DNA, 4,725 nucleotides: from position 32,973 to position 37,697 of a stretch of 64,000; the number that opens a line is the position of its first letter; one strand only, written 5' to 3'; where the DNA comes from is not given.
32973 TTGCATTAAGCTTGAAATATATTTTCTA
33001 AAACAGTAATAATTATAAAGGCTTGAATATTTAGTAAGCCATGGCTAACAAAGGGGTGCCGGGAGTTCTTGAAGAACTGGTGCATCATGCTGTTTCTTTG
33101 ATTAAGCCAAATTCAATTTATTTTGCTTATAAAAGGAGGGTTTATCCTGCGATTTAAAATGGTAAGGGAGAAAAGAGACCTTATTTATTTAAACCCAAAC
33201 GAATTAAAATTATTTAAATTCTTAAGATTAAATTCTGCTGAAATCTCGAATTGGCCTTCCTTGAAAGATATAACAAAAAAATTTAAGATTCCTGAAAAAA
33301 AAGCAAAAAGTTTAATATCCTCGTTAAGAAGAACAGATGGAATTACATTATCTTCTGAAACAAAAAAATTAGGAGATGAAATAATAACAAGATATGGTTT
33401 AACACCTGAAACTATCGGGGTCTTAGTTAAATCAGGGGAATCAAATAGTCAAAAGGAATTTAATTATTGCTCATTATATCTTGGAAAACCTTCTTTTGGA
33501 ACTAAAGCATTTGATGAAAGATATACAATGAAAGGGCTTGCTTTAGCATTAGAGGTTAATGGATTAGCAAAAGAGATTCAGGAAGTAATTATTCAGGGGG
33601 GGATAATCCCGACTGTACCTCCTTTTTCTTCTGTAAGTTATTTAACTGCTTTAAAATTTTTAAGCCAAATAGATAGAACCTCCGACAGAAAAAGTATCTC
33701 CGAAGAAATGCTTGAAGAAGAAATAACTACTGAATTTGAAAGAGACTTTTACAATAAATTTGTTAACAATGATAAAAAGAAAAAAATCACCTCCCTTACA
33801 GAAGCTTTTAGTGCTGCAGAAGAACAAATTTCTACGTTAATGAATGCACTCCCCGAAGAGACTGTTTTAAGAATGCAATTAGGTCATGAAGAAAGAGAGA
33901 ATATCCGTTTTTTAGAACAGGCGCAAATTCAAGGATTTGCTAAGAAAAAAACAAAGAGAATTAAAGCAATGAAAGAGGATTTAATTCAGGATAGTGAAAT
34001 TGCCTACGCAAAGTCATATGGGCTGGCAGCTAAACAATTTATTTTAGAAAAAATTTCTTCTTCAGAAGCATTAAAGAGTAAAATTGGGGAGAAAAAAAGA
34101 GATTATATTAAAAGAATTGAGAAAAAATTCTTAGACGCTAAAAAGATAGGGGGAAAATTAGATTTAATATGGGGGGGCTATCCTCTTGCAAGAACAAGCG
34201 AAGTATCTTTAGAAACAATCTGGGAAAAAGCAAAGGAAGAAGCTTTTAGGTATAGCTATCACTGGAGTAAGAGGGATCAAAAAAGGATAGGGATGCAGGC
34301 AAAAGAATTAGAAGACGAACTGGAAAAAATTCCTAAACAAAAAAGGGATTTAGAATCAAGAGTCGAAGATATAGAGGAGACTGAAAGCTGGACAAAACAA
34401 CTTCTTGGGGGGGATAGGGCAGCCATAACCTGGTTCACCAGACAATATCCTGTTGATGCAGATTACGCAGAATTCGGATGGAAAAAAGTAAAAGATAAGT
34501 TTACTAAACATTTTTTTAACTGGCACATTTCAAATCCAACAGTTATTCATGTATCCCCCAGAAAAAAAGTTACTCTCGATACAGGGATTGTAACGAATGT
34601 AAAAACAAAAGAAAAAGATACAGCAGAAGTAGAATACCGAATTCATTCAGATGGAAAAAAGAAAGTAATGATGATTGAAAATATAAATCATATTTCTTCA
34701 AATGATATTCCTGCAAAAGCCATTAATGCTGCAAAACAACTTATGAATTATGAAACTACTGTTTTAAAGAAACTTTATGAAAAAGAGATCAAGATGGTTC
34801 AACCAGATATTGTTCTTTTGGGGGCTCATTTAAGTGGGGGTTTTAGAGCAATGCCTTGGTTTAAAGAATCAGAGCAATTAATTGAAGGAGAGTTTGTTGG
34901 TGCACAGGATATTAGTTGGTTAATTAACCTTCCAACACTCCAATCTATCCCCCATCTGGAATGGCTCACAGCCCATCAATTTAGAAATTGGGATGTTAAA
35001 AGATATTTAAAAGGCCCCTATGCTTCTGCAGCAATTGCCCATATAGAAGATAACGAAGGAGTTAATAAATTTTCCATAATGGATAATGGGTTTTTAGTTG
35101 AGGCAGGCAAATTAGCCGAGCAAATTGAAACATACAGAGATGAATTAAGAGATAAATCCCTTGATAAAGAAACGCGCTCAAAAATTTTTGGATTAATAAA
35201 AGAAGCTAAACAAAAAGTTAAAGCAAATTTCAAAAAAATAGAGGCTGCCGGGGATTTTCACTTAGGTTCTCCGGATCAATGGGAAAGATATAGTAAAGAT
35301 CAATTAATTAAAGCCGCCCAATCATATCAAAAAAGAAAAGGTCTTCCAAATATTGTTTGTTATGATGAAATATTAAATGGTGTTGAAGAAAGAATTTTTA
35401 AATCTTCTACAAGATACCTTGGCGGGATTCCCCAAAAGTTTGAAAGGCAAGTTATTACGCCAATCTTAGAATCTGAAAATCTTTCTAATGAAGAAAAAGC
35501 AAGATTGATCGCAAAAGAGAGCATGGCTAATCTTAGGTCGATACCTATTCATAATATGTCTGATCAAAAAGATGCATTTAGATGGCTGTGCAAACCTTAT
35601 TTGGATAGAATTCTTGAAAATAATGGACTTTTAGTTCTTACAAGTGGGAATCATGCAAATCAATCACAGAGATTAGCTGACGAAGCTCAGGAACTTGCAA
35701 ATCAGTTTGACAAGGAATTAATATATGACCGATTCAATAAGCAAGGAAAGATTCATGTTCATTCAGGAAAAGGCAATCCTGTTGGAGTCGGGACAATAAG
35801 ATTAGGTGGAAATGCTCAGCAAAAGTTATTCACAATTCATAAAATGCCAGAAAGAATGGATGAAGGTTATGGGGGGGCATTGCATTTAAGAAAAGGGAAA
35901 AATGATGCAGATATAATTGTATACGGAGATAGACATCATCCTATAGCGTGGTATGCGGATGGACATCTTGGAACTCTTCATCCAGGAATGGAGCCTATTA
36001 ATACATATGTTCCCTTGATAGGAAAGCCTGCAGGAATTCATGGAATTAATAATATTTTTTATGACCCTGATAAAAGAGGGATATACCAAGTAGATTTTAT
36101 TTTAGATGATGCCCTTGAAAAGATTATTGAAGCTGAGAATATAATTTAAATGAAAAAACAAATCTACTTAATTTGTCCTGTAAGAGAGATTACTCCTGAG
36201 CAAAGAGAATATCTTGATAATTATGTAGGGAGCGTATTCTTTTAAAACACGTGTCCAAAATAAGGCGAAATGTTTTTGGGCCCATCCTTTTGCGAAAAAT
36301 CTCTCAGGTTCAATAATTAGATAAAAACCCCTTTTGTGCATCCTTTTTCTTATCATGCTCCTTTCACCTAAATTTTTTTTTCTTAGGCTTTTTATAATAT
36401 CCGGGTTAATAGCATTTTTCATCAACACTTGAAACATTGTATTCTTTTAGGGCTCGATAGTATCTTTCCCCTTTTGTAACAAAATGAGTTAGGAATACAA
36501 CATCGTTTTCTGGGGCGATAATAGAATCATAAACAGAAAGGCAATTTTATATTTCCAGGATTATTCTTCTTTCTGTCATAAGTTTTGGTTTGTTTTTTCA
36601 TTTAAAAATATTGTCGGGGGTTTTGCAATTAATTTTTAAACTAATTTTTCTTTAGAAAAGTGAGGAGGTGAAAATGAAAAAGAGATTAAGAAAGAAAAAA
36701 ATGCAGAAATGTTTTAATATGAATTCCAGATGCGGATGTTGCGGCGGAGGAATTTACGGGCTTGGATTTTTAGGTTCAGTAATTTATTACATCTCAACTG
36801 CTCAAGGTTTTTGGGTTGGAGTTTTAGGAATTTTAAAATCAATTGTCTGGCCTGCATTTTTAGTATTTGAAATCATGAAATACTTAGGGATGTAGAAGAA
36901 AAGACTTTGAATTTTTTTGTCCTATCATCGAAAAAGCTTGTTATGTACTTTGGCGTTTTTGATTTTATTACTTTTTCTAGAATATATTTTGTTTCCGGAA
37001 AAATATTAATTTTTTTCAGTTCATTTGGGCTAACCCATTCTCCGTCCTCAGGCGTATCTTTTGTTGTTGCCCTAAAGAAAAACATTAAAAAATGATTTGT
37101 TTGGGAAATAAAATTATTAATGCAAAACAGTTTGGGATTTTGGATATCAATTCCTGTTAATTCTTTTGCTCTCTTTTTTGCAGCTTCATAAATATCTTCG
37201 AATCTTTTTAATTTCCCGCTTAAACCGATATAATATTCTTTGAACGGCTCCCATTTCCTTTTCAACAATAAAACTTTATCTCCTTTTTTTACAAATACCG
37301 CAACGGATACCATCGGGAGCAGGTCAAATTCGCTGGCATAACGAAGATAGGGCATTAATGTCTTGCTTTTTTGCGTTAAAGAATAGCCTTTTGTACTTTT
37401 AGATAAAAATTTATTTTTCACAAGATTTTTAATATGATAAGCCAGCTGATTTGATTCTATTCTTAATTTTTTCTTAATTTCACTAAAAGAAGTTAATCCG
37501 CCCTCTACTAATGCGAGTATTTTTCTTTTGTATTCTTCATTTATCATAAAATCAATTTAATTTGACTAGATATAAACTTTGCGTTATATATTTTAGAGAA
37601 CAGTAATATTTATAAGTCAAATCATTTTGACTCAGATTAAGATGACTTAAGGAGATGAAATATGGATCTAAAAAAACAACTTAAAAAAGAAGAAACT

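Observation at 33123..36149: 1008-aa orphan protein with C-terminal Mre11/calcineurin-like phosphoesterase motifs, divergent from the HEPN-MNT-PE operon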

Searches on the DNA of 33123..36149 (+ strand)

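Call 101: search_rna_families(source=L006, start=3700, end=9700, threshold=gathering)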
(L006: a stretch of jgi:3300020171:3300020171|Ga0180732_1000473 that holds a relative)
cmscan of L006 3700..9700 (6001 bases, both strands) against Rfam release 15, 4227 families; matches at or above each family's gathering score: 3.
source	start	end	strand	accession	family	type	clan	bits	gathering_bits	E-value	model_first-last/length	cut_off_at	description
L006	6000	9586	+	RF02540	LSU_rRNA_archaea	Gene; rRNA;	CL00112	2040.6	50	0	1-2987/2987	no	Archaeal large subunit ribosomal RNA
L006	4025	5470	+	RF01959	SSU_rRNA_archaea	Gene; rRNA;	CL00111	1305.2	50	0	1-1478/1478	no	Archaeal small subunit ribosomal RNA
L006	5598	5707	+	RF00005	tRNA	Gene; tRNA;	CL00001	44.6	29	3e-07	1-71/71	no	tRNA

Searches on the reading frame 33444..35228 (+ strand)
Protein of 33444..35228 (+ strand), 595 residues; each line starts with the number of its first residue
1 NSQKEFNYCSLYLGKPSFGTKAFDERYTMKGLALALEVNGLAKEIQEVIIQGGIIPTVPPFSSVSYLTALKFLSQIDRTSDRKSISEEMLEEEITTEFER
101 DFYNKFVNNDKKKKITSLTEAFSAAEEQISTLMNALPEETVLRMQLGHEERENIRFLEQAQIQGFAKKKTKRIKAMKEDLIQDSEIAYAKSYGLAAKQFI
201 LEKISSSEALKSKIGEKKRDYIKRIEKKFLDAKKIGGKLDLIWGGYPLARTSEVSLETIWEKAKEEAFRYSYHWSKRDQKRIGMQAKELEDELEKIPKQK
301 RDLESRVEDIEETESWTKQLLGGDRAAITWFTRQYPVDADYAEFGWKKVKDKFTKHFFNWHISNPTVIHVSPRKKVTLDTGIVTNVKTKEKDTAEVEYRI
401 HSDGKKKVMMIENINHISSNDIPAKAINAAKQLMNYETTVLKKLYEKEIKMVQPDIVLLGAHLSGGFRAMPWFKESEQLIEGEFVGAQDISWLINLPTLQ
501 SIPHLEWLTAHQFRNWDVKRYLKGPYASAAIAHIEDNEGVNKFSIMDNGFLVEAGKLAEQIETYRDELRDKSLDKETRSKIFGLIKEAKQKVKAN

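Call 63: predict_structure(alignment_id=A3)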
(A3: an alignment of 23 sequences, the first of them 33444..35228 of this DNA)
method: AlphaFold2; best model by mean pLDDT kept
length: 595 residues; sequences in the alignment: 23
mean_pLDDT: 73.9   pTM: 0.56
mean pLDDT of the five models: 73.9, 73.6, 70.9, 70.8, 63.4
residues with pLDDT >= 90: 72; 70-90: 347; 50-70: 113; < 50: 63
segments of 3 or more residues with pLDDT < 50: 1-3, 366-372, 417-426, 461-497, 524-527
pLDDT, mean of each block of 10 residues (from residue 1): 57 82 88 91 85 78 67 86 81 91 89 87 90 88 77 82 75 82 84 88 86 86 84 66 62 70 88 85 89 84 79 68 55 61 76 79 50 68 74 77 61 53 48 70 78 64 32 31 32 39 74 69 55 73 77 91 90 88 93 87
secondary structure, 60 per line:
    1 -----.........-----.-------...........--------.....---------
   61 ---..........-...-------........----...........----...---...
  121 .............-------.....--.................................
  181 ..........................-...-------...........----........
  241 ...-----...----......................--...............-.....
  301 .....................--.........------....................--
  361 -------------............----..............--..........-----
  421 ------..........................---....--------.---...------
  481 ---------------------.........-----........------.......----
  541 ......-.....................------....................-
elements in order: E6-14 H28-38 E47-51 H64-72 E75-77 H85-92 H97-107 E112-114 H118-133 E141-145 H148-206 H218-228 H233-243 H256-277 H280-294 H296-321 H324-332 H339-358 E374-385 E390-403 E406-415 H427-452 E456-459 H502-510 H516-523 E530-536 E541-546 H548-568 H575-594

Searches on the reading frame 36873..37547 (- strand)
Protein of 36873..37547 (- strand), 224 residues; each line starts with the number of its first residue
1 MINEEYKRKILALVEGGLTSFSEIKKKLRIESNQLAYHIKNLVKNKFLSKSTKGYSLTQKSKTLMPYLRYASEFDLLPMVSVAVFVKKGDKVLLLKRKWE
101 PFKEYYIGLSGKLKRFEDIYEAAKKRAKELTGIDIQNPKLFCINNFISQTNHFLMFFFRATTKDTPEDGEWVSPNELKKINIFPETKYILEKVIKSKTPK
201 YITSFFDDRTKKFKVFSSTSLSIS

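Call 3: search_protein_families(library=pfam, proteins=[window:36873-37547:-], max_evalue=0.1)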
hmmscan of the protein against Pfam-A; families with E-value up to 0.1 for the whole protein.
window:36873-37547:- (224 aa): 9 families
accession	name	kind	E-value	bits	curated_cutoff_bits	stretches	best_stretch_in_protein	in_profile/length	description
PF00293.34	NUDIX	-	2.7e-09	37.6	21.1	1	79-190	3-131/134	NUDIX domain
PF24038.1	DUF7347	-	1.1e-05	26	27.6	1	17-64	26-73/77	Domain of unknown function (DUF7347)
PF12840.13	HTH_20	-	8.5e-05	22.9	27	1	6-48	5-48/51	Helix-turn-helix domain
PF14947.12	HTH_45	-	0.00027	21.3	25.5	1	9-69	10-70/77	Winged helix-turn-helix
PF24409.1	wHTH-PRTase_assc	-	0.0036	17.7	27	1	10-69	3-59/83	wHTH-PRTase associated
PF09202.17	Rio2_N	-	0.0057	17.4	27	1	20-58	26-67/82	Rio2, N-terminal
PF01638.23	HxlR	-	0.038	14.3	20.8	0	2-69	2-77/91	HxlR-like helix-turn-helix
PF14394.12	DUF4423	-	0.04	14.1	30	1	22-61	40-80/165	Domain of unknown function (DUF4423)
PF13463.12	HTH_27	-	0.078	13.7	22.2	0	19-53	19-53/68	Winged helix DNA-binding domain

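Call 94: search_protein_families(library=ncbifam, proteins=[window:36873-37547:-], max_evalue=0.001)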
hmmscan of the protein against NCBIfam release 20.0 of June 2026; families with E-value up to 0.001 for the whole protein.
window:36873-37547:- (224 aa): 1 family
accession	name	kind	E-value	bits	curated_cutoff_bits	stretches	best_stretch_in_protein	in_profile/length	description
NF053610.1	Sso10a_fam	subfamily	0.00025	21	60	1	9-64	9-63/64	Sso10a family chromatin protein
